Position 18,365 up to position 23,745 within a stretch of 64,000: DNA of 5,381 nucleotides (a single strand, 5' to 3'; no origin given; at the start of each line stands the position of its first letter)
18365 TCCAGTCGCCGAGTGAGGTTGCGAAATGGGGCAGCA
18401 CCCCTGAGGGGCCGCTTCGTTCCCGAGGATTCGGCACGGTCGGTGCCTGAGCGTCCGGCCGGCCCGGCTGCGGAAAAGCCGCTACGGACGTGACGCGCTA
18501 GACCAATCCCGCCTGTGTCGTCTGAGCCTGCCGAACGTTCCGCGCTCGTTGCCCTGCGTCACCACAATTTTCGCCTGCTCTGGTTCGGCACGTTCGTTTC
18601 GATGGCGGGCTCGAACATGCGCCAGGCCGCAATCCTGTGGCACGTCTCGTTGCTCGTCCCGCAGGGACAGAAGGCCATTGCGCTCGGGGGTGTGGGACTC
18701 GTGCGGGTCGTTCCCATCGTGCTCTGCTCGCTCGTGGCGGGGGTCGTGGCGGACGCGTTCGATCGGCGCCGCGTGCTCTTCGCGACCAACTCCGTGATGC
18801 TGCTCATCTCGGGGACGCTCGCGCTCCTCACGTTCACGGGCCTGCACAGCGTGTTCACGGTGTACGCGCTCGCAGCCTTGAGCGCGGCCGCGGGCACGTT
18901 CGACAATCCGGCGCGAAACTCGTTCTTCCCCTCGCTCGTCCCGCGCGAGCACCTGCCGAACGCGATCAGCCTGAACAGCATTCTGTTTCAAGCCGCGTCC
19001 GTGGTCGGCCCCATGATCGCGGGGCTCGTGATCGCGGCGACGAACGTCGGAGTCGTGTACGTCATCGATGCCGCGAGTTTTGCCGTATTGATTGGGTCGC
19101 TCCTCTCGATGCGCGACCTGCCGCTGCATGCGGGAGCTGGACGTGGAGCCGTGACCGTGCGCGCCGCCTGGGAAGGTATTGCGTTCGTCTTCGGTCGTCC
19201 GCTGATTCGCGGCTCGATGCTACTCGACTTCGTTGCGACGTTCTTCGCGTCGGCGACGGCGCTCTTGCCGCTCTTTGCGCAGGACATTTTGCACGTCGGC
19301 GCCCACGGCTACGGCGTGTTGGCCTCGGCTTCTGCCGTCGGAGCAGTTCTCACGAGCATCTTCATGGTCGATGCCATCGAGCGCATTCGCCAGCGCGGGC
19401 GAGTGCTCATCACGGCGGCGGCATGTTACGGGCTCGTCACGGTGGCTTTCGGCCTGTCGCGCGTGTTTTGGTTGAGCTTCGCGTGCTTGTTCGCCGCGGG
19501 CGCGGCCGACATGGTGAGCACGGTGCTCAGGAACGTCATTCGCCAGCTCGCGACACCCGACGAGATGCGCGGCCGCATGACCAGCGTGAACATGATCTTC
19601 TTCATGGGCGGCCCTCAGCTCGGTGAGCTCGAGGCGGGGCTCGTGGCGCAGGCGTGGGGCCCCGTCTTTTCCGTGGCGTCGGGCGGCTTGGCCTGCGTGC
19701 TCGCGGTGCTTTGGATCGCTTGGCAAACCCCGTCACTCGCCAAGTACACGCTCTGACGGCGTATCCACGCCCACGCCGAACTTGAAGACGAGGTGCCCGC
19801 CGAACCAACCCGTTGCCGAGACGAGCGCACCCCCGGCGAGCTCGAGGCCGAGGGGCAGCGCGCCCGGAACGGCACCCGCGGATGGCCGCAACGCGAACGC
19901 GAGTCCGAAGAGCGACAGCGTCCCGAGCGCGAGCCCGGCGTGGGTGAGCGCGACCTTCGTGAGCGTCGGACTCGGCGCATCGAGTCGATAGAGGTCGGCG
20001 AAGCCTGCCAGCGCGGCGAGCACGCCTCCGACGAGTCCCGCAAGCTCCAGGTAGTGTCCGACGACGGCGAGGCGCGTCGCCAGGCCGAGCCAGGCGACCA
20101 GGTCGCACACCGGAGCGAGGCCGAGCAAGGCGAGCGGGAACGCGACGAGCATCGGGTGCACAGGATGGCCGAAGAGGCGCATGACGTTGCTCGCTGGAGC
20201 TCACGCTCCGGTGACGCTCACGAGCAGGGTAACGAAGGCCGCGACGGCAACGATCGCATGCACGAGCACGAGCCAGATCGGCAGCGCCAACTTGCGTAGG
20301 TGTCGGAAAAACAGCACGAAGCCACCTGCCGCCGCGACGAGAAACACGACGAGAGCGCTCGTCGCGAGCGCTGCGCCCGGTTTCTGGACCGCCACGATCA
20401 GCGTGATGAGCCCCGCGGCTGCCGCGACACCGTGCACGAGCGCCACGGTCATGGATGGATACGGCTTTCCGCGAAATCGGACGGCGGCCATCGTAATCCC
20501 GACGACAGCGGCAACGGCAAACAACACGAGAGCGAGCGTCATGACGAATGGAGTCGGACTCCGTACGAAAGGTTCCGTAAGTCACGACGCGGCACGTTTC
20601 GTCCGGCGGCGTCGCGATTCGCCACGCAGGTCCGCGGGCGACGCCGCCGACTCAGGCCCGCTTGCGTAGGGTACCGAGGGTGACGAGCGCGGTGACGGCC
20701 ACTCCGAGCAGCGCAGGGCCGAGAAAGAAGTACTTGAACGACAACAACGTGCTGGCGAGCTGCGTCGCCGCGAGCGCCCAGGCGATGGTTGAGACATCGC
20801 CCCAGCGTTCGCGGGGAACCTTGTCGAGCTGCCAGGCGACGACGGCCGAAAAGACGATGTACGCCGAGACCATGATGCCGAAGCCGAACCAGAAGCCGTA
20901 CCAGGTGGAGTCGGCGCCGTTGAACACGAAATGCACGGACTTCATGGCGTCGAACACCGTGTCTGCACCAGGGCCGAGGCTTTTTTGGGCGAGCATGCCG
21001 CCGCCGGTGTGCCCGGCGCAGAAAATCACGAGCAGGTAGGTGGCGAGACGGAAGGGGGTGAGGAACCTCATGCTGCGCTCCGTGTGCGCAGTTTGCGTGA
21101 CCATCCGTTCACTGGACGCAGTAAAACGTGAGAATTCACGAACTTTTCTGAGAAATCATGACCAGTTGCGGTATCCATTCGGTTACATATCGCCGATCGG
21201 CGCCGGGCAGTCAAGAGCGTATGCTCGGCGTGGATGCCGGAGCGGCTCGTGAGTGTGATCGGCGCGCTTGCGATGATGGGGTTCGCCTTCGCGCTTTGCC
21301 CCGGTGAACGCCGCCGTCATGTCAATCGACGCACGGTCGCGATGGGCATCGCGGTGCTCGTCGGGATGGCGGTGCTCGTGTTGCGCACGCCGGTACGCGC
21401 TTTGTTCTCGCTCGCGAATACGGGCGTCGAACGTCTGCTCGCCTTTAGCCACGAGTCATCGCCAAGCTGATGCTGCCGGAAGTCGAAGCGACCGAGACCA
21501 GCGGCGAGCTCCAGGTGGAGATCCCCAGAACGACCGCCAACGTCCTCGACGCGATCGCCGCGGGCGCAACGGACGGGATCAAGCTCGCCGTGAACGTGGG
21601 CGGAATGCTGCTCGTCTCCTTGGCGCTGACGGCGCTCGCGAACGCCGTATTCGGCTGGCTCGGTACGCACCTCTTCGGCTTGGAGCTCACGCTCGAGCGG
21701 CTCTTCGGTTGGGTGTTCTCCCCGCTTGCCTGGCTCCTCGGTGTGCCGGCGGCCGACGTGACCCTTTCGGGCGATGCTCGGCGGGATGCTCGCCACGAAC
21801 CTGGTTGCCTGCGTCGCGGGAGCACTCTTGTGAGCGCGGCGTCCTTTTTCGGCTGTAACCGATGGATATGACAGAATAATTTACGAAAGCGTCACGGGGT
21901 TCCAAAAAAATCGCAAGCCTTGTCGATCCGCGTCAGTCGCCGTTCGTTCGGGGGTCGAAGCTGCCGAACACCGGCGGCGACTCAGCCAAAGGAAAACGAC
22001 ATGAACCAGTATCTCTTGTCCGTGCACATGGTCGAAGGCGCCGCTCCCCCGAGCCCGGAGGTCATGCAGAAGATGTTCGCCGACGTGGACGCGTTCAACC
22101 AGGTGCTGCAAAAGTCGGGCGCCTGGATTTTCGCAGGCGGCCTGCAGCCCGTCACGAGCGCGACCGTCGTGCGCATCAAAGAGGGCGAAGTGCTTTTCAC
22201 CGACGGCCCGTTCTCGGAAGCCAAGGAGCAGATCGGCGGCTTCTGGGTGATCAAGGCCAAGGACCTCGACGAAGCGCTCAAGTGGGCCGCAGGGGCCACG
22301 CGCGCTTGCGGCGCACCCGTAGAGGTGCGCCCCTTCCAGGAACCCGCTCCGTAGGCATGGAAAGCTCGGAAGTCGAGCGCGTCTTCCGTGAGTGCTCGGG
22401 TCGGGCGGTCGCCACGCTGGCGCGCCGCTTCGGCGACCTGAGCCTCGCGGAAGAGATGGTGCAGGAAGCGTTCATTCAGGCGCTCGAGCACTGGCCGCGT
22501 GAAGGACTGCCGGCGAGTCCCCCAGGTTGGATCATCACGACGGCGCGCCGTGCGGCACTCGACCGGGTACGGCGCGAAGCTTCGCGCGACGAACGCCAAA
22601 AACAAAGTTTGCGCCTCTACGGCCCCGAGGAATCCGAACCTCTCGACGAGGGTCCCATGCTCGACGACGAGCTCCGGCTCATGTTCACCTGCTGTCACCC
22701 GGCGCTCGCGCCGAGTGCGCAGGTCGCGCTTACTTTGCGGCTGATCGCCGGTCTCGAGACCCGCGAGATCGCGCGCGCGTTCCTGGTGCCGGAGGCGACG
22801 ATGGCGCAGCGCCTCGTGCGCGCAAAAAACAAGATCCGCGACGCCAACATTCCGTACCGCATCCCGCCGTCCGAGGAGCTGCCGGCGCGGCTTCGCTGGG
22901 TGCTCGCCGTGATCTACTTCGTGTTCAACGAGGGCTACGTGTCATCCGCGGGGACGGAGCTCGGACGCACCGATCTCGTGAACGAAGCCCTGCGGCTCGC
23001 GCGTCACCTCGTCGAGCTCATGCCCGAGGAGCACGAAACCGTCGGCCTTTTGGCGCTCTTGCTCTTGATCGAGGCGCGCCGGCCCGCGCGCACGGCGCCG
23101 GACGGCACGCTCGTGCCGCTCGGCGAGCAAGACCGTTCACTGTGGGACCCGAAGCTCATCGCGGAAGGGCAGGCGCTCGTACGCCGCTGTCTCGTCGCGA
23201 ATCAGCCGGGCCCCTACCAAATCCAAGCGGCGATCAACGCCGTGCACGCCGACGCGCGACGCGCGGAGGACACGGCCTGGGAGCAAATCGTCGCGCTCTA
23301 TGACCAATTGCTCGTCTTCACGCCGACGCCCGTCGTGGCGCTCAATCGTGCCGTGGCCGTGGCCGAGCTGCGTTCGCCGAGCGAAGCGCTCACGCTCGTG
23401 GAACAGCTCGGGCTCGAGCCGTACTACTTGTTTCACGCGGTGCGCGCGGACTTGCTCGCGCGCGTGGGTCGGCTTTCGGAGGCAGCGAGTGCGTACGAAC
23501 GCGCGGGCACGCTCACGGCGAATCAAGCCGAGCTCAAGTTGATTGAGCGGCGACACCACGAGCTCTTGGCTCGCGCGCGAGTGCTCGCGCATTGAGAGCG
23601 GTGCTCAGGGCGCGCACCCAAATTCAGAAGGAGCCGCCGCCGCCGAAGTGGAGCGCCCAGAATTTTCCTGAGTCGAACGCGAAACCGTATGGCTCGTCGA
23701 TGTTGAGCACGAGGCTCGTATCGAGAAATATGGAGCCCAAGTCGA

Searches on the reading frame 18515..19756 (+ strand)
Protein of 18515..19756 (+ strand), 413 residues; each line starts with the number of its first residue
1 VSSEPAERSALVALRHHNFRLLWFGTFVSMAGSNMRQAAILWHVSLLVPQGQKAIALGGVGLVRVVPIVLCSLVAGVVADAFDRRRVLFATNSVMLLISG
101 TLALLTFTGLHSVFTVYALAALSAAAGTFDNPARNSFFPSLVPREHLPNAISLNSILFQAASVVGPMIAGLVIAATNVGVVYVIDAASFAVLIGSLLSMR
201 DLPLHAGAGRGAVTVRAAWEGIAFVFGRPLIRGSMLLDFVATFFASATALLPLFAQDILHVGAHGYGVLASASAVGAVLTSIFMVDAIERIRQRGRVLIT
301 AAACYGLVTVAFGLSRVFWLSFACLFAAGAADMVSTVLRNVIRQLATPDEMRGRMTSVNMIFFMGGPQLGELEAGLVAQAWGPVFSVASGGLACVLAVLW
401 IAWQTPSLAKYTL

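Call 39: search_protein_families(library=ncbifam, max_evalue=0.001, proteins=[window:18515-19756:+])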
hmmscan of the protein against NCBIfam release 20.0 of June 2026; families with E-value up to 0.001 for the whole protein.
window:18515-19756:+ (413 aa): 10 families
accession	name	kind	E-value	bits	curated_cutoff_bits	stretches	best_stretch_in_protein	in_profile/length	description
TIGR00900.1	2A0121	subfamily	1.4e-53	182.5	319.6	1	19-380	1-362/364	H+ Antiporter protein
NF007792.0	PRK10489.1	equivalog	4.7e-46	157.6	324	1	15-409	15-403/419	enterobactin transporter EntS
NF012178.0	tet_MFS_V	exception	2.2e-19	69.9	640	1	15-361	6-354/409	tetracycline efflux MFS transporter Tet(V)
NF052575.1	MFS_efflux_Tap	equivalog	8.3e-14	51.4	625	1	21-386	8-376/401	multidrug efflux MFS transporter Tap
NF000246.1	macrolide_MefC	exception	1.3e-13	50.8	870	1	19-400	10-392/407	macrolide efflux MFS transporter Mef(C)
NF000051.1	macrolide_MefB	exception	5.9e-12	45.2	800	1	17-385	9-376/409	macrolide efflux MFS transporter Mef(B)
NF000245.1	macrolide_MefA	exception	2.1e-10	40.2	675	1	18-188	10-177/405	macrolide efflux MFS transporter Mef(A)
NF000154.1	macrolide_MefEN2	exception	9.6e-09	35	800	1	24-384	13-371/401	macrolide efflux MFS transporter Mef(En2)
TIGR00880.1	2_A_01_02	superfamily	1.7e-08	34.7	131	1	69-187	12-125/141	multidrug resistance protein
NF006386.0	PRK08633.1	equivalog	5e-07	27.8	1221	1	21-406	13-411/1147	acyl-[ACP]--phospholipid O-acyltransferase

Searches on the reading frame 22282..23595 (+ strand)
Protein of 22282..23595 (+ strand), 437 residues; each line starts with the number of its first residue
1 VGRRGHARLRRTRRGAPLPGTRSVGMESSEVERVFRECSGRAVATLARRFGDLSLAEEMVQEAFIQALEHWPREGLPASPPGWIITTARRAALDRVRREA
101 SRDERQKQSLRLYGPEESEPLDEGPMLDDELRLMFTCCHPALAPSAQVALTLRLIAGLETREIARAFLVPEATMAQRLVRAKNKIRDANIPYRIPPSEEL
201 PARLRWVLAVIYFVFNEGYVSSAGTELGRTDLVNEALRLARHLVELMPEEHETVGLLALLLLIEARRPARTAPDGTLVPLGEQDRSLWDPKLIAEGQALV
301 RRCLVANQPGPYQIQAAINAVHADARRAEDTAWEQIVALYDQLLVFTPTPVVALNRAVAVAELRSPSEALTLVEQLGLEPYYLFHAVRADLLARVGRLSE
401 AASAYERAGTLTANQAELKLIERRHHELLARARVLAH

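Call 39: search_protein_families(library=ncbifam, max_evalue=0.001, proteins=[window:22282-23595:+])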
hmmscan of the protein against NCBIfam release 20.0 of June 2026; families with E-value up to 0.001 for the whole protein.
window:22282-23595:+ (437 aa): 36 families (the best 25 are shown)
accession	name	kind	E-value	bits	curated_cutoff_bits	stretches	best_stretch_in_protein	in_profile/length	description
TIGR02937.1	sigma70-ECF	superfamily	4.1e-15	55.8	42.9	1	31-187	3-163/165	sigma-70 family RNA polymerase sigma factor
NF007213.0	PRK09635.1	equivalog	4.5e-13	49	317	1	32-196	8-173/290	RNA polymerase sigma factor SigI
TIGR02985.1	Sig70_bacteroi1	subfamily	1.8e-11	44.5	126.4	1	32-187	4-160/162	RNA polymerase sigma-70 factor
NF058625.1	sigma_PG0214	equivalog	3.3e-11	43.2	130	1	26-187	1-159/170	GFO_1088 family ECF-type sigma factor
NF007228.0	PRK09646.1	subfamily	4e-11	42.9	226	1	31-187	32-188/194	ECF RNA polymerase sigma factor SigK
TIGR02983.1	SigE-fam_strep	subfamily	2.3e-10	40.6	141.55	1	27-187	4-156/162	SigE family RNA polymerase sigma factor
NF009166.1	PRK12513.1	equivalog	1.9e-08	34.3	206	1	46-187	39-184/193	RNA polymerase sigma factor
NF008888.0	PRK11922.1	equivalog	4.1e-08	33.1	204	1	56-187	57-194/231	RNA polymerase sigma factor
NF007214.0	PRK09636.1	subfamily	2e-07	30.5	271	1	45-195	19-169/293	RNA polymerase sigma factor SigJ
NF007227.0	PRK09645.1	subfamily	2.1e-07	31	202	1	29-181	13-162/177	sigma-70 family RNA polymerase sigma factor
NF009167.0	PRK12514.1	equivalog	4e-07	30.1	265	1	31-187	22-176/180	RNA polymerase sigma factor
NF009170.0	PRK12517.1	subfamily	1.2e-06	28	197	1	52-188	46-175/188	RNA polymerase sigma factor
NF008893.0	PRK11924.2-3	equivalog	2.5e-06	27.2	331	1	32-186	24-177/181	RNA polymerase sigma factor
TIGR02989.1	Sig-70_gvs1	subfamily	2.7e-06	27.4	124.55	1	33-187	5-156/158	RNA polymerase sigma-70 factor, Rhodopirellula/Verrucomicrobium family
NF009164.0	PRK12511.1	equivalog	5.9e-06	25.9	185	1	53-188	28-158/182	RNA polymerase sigma factor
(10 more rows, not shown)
